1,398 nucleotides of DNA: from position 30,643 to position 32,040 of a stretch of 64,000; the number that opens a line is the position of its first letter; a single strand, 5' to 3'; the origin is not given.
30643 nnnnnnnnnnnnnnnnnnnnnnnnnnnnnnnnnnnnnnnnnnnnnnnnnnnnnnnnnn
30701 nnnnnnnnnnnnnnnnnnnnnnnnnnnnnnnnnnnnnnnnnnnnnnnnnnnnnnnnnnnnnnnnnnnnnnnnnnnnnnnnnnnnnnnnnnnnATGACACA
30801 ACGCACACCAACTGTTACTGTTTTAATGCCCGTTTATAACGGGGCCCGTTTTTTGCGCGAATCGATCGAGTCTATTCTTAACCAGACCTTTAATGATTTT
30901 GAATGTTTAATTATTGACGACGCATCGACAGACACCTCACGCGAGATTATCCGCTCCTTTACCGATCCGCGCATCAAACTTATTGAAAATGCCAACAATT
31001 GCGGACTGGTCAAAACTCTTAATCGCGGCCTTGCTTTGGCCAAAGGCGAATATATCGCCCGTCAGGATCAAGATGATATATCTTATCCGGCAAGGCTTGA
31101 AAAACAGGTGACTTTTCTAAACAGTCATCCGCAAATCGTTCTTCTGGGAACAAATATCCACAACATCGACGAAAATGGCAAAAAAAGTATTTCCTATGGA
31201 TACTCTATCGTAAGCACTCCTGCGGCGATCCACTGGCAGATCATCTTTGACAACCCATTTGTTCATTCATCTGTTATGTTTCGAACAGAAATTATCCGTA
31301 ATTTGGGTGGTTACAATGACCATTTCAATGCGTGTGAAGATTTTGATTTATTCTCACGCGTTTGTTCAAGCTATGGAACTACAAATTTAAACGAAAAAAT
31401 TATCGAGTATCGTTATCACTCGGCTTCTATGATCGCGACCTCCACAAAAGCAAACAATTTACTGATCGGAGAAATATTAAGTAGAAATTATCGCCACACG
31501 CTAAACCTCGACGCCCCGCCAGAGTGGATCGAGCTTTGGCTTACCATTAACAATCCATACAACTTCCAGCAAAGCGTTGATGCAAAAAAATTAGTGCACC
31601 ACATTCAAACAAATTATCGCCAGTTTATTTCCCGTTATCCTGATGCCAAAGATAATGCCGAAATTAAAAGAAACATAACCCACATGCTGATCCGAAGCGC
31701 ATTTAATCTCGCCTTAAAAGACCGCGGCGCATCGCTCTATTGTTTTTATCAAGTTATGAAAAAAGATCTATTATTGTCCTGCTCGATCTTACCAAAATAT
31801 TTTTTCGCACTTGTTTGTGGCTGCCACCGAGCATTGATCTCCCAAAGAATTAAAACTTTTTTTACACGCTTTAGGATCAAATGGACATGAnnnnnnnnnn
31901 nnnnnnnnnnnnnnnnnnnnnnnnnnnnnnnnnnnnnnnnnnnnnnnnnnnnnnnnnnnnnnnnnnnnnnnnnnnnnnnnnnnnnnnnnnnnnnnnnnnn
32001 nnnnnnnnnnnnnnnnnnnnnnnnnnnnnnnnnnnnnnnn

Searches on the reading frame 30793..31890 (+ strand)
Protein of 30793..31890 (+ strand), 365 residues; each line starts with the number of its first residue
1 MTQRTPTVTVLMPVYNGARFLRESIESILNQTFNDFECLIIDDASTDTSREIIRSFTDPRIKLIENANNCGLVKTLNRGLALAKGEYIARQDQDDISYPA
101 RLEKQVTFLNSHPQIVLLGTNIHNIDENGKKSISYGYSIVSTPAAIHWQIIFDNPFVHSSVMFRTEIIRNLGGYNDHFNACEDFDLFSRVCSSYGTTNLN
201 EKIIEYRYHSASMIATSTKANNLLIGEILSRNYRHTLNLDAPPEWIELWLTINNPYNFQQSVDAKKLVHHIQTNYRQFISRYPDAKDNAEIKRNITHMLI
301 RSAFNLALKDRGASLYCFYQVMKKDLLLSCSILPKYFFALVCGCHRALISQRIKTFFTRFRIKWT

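Call 7: search_protein_families(library=pfam, proteins=[window:30793-31890:+], max_evalue=0.0001)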
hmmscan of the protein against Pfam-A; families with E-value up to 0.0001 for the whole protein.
window:30793-31890:+ (365 aa): 3 families
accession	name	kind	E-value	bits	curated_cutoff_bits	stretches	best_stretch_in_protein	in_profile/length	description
PF00535.33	Glycos_transf_2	-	4.6e-33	115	23.3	1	9-169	1-165/168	Glycosyl transferase family 2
PF10111.15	Glyco_tranf_2_2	-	2.6e-16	60.4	27.3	1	9-214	1-223/276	Glycosyltransferase like family 2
PF13641.12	Glyco_tranf_2_3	-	2.5e-08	34.7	27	1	6-134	1-133/230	Glycosyltransferase like family 2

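Call 53: search_protein_families(library=ncbifam, proteins=[window:30793-31890:+], max_evalue=0.0001)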
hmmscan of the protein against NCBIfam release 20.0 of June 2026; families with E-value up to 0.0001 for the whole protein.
window:30793-31890:+ (365 aa): 21 families
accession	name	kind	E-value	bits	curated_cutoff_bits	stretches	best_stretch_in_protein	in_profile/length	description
NF053739.1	GlytfEpsEBac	equivalog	1.5e-47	161.9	450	1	6-207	1-203/265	glycosyltransferase EpsE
NF047683.1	TeichurnBiosyTuaG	equivalog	3.5e-28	98.9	400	1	1-220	1-217/252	teichuronic acid biosynthesis protein TuaG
NF007482.0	PRK10073.1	equivalog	2.6e-22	79.2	423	1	1-107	1-108/334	glycosyltransferase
NF007453.0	PRK10018.1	equivalog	1.1e-17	64.7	382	1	1-201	1-200/280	colanic acid biosynthesis glycosyltransferase WcaA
TIGR04017.1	WcaA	equivalog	5.7e-17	62.2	495.75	1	4-201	3-199/279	colanic acid biosynthesis glycosyltransferase WcaA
TIGR03937.1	PgaC_IcaA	equivalog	5.8e-16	58.4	422.3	1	3-115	42-156/407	poly-beta-1,6-N-acetyl-D-glucosamine synthase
NF041875.1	EPS_EpsD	equivalog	2.8e-15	56.5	370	1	8-192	1-191/325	exopolysaccharide biosynthesis glycosyltransferase EpsD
NF050050.1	ProtGlycPglI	equivalog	1.1e-13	51.3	500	1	6-104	2-103/306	GalNAc(5)-diNAcBac-PP-undecaprenol beta-1,3-glucosyltransferase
NF041394.1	GtaseAglG_Halo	equivalog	2.2e-13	50.1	440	1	8-178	3-178/304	glucosyl-dolichyl phosphate glucuronosyltransferase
TIGR03965.1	mycofact_glyco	equivalog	3.1e-13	49.4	280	1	3-192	71-265/467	mycofactocin biosynthesis glycosyltransferase MftF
TIGR03111.1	glyc2_xrt_Gpos1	hypoth_equivalog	5.1e-12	45.3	363.95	1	3-122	46-169/439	TIGR03111 family XrtG-associated glycosyltransferase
NF038302.1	EPS_HpsE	equivalog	5e-11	42.1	300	1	8-124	3-126/307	hormogonium polysaccharide biosynthesis glycosyltransferase HpsE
TIGR04440.1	glyco_TIGR04440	domain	5.2e-10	39.4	70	1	8-135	2-132/215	TIGR00180 family glycosyltransferase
TIGR04283.1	glyco_like_mftF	equivalog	3.8e-09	36.5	182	1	9-224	2-205/221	TIGR04283 family arsenosugar biosynthesis glycosyltransferase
NF038299.1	EPS_HpsN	equivalog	2.1e-06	26.9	425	1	6-114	1-111/317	hormogonium polysaccharide biosynthesis glycosyltransferase HpsN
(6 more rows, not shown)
